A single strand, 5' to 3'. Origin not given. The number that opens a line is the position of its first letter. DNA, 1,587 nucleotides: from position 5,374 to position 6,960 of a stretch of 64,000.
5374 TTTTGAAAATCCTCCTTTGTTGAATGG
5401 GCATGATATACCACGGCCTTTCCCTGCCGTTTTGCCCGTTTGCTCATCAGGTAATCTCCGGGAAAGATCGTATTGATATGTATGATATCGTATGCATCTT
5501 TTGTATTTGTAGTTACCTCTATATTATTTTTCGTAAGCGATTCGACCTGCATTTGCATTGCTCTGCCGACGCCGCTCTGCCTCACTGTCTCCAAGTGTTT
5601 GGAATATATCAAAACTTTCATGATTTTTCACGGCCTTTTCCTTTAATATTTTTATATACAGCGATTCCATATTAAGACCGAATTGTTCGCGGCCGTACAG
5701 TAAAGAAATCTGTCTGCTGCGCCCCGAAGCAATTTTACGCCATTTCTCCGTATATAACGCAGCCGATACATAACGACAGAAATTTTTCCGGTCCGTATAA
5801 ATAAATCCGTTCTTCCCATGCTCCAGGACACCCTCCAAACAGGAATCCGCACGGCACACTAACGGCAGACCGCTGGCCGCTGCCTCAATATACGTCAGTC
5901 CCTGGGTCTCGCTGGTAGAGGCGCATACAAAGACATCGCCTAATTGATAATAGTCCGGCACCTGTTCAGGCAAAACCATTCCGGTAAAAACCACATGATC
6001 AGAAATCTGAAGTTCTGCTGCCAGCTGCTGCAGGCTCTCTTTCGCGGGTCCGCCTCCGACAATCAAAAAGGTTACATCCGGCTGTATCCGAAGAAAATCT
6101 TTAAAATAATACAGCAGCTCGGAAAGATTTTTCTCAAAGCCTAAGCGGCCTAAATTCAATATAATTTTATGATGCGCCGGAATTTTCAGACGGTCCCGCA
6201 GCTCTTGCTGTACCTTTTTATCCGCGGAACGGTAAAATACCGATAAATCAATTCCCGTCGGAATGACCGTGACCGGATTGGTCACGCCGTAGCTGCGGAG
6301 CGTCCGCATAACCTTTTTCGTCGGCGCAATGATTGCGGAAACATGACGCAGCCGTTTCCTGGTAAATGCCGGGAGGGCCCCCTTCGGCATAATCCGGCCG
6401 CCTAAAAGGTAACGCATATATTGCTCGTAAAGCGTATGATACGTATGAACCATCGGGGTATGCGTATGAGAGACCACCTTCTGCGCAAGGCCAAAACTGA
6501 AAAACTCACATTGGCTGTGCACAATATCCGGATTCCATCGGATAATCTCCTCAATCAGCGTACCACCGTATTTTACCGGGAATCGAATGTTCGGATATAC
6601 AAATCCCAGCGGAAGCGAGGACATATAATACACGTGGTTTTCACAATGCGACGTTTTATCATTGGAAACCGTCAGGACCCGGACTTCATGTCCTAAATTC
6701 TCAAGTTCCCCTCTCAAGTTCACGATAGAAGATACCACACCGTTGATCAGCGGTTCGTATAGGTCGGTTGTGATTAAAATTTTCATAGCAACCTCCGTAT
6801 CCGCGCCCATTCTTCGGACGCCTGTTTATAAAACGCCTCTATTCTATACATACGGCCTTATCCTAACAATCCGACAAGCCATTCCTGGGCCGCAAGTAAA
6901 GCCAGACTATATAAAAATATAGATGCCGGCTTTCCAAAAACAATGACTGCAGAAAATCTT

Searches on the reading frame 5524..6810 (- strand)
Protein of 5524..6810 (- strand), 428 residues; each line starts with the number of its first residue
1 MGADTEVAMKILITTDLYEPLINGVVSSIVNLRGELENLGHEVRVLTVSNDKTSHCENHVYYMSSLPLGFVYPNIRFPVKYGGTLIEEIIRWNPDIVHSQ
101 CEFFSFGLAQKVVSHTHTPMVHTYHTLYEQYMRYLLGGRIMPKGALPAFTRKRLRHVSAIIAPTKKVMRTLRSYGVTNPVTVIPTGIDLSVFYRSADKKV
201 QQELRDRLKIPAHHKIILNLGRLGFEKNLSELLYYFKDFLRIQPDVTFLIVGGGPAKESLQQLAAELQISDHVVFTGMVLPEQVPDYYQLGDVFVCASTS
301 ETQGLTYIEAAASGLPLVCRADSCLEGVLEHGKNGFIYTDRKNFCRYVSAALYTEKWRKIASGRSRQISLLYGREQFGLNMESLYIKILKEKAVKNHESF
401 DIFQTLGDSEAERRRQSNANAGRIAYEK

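Call 60: search_protein_families(library=pfam, proteins=[window:5524-6810:-], max_evalue=0.00001)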
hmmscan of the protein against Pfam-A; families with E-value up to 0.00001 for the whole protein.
window:5524-6810:- (428 aa): 4 families
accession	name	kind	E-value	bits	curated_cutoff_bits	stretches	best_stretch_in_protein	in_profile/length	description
PF13439.12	Glyco_transf_4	-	1.2e-31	110.5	28.5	1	22-190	1-169/170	Glycosyltransferase Family 4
PF00534.26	Glycos_transf_1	-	1.8e-30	106.1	26.4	1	201-346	2-150/172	Glycosyl transferases group 1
PF13692.12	Glyco_trans_1_4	-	1.3e-24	87.6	27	1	215-347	2-135/142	Glycosyl transferases group 1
PF13579.12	Glyco_trans_4_4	-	3.6e-15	57.1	29.7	1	24-186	2-158/158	Glycosyl transferase 4-like domain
